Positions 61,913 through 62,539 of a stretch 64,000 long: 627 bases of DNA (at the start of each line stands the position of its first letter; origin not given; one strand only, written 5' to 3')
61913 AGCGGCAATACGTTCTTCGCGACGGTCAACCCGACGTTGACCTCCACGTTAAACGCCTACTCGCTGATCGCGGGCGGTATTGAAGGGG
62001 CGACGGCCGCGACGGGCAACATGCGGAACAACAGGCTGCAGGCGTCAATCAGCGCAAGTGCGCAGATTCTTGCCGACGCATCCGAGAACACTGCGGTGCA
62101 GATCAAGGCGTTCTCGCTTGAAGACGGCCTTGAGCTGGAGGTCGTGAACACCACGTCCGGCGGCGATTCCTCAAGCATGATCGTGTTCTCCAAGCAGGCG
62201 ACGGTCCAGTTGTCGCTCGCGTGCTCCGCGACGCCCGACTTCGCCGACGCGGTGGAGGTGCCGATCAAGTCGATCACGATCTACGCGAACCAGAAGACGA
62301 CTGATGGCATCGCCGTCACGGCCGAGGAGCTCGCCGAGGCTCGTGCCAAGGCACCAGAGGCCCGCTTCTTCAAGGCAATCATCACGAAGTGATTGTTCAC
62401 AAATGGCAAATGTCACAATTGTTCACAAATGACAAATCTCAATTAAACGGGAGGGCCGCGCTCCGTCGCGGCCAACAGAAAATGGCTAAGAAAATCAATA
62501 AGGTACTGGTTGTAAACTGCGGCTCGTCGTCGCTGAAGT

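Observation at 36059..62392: Single uninterrupted 26.3-kb ORF encoding an 8777-aa secreted megaprotein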

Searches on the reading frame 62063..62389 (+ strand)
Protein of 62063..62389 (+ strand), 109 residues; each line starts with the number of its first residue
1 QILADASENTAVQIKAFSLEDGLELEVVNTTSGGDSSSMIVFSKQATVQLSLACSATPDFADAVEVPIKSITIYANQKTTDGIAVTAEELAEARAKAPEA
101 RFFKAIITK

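Call 64: search_protein_representatives(alignment_id=A3)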
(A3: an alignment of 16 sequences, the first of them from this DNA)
Query: 16 sequences, 112 profile positions. Proteins with E-value up to 0.001 (for the whole library): 80; up to 1e-10: 46; up to 1e-30: 5. The best 80 are listed.
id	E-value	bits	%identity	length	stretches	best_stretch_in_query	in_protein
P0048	7.2e-33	129.6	-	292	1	3-112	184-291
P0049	3.4e-32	127.4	-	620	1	7-112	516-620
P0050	5.1e-32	126.9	-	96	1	18-112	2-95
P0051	1.3e-31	125.6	-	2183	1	9-112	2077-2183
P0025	9.8e-31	122.7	-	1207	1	8-111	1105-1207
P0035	1.9e-29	118.6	-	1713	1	2-112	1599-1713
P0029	1.5e-28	115.7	-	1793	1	9-111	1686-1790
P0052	2.0e-28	115.3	-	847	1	8-112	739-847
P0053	2.6e-28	114.9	-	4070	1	13-111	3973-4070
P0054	3.2e-28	114.6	-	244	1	11-111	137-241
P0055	1.8e-27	112.2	-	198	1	8-111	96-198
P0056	7.0e-27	110.3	-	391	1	9-112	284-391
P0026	2.8e-26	108.4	-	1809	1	6-112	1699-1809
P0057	8.4e-26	106.8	-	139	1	9-110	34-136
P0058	1.3e-25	106.2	-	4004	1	1-112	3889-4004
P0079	3.9e-15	72.5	-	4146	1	2-112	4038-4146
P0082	1.1e-14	71.1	-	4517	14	28-110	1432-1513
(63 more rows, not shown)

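Call 73: find_encoding_contigs(protein=P0079, flank=6000, max_places=2)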
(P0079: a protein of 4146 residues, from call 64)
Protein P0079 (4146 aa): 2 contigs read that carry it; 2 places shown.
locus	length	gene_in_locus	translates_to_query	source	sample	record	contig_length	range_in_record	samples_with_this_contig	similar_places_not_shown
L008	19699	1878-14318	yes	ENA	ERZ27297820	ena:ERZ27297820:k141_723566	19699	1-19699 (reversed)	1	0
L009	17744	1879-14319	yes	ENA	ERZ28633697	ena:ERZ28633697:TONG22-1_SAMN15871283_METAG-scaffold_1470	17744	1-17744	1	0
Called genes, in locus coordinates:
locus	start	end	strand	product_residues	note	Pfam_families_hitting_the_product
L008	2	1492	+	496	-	?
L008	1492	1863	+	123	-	-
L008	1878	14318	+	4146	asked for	PF18884:TSP3_bac (faint), PF13385:Laminin_G_3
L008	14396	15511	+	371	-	PF00871:Acetate_kinase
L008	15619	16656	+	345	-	PF01515:PTA_PTB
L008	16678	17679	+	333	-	PF13580:SIS_2 (faint), PF01380:SIS, PF00571:CBS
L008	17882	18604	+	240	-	PF28178:Amuc_1102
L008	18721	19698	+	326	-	?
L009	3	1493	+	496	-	?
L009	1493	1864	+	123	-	-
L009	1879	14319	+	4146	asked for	PF18884:TSP3_bac (faint), PF13385:Laminin_G_3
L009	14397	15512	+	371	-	PF00871:Acetate_kinase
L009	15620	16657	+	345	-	PF01515:PTA_PTB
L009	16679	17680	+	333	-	PF13580:SIS_2 (faint), PF01380:SIS, PF00571:CBS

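Call 74: find_encoding_contigs(protein=P0058, flank=6000, max_places=2)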
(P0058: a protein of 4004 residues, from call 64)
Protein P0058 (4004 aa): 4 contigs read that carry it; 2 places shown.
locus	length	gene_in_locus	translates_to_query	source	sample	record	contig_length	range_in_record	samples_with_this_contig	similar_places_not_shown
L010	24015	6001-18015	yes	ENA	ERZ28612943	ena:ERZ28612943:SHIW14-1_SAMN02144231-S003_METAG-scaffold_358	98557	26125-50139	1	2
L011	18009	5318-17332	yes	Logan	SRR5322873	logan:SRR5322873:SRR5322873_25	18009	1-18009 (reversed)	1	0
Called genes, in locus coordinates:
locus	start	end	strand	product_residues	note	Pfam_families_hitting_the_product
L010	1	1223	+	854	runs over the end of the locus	PF07549:Sec_GG (faint), PF21760:SecD_1st, PF22599:SecDF_P1_head, PF02355:SecD_SecF_C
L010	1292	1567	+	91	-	PF01192:RNA_pol_Rpb6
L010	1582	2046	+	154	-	PF01668:SmpB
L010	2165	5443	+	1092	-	PF01640:Peptidase_C10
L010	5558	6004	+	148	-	-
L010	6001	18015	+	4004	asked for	PF18884:TSP3_bac (faint), PF13385:Laminin_G_3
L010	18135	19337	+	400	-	PF00871:Acetate_kinase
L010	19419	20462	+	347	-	PF01515:PTA_PTB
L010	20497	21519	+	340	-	PF13580:SIS_2 (faint), PF01380:SIS, PF00571:CBS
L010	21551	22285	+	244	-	PF28178:Amuc_1102 (weak)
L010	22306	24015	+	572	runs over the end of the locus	PF11104:PilM_2, PF06723:MreB_Mbl (faint), PF14450:FtsA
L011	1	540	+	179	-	?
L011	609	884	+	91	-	PF01192:RNA_pol_Rpb6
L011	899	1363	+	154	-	PF01668:SmpB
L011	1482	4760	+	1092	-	PF01640:Peptidase_C10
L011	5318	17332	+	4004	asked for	PF18884:TSP3_bac (faint), PF13385:Laminin_G_3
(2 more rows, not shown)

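Call 93: search_solved_structures(query=A3, max_evalue=1)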
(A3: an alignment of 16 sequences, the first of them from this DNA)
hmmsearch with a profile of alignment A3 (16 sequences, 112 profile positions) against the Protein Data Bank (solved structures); distinct sequences matched with E-value up to 1: 6.
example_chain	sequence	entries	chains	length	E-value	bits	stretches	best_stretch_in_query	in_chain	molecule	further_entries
8auv_R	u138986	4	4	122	0.13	16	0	58-96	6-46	uS10 (40S ribosomal protein S20) | 40S ribosomal protein S20-2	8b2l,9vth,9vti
5t2a_AQ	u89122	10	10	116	0.45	14.3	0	17-33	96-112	uS10 | Putative ribosomal protein S20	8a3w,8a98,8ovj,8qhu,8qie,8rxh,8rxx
3qeh_B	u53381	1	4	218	0.68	13.7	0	48-98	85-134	Fab fragment of human anti-HIV-1 Env antibody N12-i15,light chain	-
6iuv_L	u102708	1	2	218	0.76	13.5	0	48-98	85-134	3C11 Light Chain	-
6az1_M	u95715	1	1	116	0.79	13.5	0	17-33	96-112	ribosomal protein S10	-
6qdv_K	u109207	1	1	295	0.92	13.3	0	38-98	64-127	SNW domain-containing protein 1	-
